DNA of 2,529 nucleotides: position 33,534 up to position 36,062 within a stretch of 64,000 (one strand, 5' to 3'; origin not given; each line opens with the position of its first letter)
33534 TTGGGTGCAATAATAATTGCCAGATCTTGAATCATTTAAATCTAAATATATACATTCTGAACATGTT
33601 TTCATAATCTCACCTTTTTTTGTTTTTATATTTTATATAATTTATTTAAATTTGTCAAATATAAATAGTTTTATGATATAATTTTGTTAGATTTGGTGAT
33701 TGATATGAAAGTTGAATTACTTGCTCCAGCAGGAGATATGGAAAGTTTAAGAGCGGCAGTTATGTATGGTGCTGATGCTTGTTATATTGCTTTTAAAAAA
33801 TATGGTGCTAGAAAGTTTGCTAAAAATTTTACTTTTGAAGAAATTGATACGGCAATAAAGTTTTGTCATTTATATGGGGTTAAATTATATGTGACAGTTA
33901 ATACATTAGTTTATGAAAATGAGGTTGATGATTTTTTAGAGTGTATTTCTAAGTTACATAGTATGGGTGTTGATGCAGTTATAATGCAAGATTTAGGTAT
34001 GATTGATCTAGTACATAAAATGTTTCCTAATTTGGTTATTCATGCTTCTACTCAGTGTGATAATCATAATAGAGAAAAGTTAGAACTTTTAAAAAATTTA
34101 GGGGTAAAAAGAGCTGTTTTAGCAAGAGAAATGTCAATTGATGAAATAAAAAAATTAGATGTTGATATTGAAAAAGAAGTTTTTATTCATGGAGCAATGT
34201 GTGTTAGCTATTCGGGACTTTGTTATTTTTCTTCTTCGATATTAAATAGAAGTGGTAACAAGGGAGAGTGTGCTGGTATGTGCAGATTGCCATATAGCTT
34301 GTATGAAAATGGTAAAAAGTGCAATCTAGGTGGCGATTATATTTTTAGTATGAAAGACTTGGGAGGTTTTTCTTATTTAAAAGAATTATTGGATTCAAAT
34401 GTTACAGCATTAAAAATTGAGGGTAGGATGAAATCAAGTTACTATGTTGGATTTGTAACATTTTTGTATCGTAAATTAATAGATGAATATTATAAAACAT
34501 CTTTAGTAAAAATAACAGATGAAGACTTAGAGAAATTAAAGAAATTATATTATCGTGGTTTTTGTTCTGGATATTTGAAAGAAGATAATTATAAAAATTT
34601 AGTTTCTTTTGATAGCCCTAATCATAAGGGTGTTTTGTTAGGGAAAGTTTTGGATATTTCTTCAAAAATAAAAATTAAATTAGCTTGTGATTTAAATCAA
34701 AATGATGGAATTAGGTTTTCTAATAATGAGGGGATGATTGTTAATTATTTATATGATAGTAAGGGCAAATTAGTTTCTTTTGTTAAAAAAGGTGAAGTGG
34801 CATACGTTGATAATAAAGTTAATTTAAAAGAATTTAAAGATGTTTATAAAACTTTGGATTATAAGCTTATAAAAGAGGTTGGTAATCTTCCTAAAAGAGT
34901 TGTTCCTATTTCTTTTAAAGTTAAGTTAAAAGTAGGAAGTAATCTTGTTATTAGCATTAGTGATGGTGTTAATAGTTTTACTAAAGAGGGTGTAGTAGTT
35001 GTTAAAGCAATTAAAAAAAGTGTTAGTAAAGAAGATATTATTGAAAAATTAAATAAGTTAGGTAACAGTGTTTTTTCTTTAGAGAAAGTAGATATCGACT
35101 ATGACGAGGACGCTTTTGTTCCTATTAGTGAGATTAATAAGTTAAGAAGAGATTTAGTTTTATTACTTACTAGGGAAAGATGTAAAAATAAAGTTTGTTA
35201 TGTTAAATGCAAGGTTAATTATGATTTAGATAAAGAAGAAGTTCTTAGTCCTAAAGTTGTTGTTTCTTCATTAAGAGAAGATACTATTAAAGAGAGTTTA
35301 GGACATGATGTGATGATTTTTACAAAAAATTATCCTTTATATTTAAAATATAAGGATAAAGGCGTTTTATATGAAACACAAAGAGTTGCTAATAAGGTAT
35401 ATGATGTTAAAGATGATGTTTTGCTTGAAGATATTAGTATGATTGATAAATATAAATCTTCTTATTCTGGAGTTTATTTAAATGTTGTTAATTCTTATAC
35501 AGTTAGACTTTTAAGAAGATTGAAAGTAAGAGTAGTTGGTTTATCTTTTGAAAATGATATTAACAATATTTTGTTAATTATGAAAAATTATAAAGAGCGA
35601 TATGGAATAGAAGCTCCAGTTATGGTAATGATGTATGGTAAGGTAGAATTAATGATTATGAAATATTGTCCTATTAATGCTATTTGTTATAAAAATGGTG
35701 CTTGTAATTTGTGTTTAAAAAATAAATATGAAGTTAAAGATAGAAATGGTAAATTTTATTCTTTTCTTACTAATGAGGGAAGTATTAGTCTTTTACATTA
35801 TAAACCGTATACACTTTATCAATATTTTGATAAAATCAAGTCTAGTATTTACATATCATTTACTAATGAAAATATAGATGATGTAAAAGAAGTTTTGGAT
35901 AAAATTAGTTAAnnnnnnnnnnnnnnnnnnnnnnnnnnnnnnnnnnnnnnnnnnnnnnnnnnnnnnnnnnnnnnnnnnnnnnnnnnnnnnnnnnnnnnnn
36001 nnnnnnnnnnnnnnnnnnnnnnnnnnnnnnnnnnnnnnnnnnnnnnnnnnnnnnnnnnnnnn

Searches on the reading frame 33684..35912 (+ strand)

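Call 69: search_protein_families(library=pfam, proteins=[window:33684-35912:+], max_evalue=0.001)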
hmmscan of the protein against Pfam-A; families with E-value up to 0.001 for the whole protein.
window:33684-35912:+ (742 aa): 2 families
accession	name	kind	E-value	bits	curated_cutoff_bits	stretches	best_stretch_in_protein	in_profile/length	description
PF01136.24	Peptidase_U32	-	1e-75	254.5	22.4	1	83-301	3-230/233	Peptidase family U32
PF12392.13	DUF3656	-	2.5e-22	80.1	22.1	1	387-499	1-108/109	Collagenase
